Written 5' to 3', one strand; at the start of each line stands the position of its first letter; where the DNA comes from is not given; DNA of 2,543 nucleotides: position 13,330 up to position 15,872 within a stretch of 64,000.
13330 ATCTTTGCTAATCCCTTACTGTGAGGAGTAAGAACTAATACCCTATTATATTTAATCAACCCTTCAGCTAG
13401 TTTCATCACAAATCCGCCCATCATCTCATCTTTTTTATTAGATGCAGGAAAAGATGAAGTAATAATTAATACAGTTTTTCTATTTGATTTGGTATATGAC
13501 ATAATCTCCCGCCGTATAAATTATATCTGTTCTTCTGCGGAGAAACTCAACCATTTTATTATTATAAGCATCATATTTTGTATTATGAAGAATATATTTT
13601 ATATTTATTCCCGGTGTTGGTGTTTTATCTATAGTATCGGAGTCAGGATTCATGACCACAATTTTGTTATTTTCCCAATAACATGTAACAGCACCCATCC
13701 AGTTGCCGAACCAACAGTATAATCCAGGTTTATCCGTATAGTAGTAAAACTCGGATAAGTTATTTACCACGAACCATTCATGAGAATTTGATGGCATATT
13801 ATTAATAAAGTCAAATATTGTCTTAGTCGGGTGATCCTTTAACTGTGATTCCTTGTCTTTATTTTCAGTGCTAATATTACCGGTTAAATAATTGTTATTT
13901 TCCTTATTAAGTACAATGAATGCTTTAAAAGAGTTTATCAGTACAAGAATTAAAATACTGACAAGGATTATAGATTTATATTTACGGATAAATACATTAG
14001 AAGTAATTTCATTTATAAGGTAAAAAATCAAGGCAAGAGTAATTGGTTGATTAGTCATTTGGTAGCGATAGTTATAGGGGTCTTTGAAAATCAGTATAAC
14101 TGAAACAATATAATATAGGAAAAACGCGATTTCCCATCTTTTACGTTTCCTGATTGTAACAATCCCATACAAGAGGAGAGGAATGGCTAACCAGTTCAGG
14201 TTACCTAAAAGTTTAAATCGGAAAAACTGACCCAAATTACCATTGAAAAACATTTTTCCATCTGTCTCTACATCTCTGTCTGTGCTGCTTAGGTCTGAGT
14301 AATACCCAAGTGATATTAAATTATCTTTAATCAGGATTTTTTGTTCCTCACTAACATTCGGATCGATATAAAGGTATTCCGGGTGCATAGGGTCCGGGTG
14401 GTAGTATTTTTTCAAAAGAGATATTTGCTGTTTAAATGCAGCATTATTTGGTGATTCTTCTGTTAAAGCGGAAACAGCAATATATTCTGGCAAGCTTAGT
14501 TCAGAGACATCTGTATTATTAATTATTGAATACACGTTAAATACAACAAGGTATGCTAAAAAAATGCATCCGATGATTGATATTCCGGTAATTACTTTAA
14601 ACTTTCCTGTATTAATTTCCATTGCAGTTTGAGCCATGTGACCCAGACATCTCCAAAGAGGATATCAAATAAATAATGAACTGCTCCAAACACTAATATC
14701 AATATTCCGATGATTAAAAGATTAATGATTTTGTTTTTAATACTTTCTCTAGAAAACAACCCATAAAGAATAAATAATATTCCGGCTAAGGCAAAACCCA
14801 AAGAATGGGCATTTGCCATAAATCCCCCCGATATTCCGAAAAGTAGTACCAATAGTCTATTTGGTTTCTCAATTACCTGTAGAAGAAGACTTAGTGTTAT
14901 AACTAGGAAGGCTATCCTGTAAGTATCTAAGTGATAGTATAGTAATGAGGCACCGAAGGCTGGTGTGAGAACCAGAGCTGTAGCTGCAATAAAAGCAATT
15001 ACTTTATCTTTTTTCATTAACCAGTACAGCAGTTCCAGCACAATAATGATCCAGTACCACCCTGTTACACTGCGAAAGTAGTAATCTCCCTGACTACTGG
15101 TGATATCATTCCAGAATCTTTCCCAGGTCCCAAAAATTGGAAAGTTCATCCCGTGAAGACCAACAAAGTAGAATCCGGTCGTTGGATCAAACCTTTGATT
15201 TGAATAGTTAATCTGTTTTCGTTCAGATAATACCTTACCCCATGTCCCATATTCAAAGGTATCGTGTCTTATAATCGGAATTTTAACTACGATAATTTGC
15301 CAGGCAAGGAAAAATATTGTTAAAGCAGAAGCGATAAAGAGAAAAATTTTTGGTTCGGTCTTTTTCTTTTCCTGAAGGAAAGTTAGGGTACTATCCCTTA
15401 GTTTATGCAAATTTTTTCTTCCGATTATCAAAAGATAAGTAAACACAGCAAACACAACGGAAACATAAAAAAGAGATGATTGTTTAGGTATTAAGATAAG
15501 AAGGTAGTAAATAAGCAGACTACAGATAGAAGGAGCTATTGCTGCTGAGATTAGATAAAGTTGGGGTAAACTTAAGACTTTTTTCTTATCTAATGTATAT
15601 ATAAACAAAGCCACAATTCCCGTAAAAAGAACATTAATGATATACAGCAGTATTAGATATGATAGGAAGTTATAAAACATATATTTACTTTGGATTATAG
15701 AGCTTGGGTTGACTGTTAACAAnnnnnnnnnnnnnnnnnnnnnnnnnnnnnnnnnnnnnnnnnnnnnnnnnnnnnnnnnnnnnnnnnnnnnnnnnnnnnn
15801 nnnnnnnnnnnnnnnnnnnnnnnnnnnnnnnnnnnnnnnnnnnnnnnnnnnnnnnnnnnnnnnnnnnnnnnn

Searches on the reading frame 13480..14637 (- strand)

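Call 9: search_protein_families(library=pfam, proteins=[window:13480-14637:-], max_evalue=0.001)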
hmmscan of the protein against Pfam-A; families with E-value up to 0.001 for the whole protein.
window:13480-14637:- (385 aa): 0 families

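Call 22: search_protein_families(library=ncbifam, proteins=[window:13480-14637:-], max_evalue=0.01)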
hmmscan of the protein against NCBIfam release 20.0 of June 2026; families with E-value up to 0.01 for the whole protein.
window:13480-14637:- (385 aa): 0 families

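Call 82: search_protein_families(library=pfam, proteins=[window:13480-14634:-], max_evalue=1)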
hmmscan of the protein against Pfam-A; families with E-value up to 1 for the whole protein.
window:13480-14634:- (384 aa): 1 family
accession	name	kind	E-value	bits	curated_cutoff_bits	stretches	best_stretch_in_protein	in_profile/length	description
PF06168.16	DUF981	-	0.095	13.1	29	1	149-231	80-165/186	Protein of unknown function (DUF981)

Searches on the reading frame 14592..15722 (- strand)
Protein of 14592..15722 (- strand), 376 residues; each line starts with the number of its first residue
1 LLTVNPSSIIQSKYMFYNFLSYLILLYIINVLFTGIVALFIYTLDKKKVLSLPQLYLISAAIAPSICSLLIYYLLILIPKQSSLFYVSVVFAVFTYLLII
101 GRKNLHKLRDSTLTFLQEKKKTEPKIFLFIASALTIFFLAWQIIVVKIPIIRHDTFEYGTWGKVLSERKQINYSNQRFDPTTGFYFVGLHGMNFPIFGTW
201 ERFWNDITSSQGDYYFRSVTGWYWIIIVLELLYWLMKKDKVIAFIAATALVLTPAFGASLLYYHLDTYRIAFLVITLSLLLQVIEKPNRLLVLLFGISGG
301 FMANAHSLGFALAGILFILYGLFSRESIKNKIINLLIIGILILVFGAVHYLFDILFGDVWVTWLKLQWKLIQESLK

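Call 9: search_protein_families(library=pfam, proteins=[window:14592-15722:-], max_evalue=0.001)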
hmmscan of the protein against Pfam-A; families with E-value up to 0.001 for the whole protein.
window:14592-15722:- (376 aa): 1 family
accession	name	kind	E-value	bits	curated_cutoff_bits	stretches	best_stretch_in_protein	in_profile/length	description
PF13231.12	PMT_2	-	8.1e-06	26.6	26.1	1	225-345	32-155/160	Dolichyl-phosphate-mannose-protein mannosyltransferase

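Call 22: search_protein_families(library=ncbifam, proteins=[window:14592-15722:-], max_evalue=0.01)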
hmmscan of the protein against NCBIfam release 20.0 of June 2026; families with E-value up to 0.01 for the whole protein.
window:14592-15722:- (376 aa): 0 families
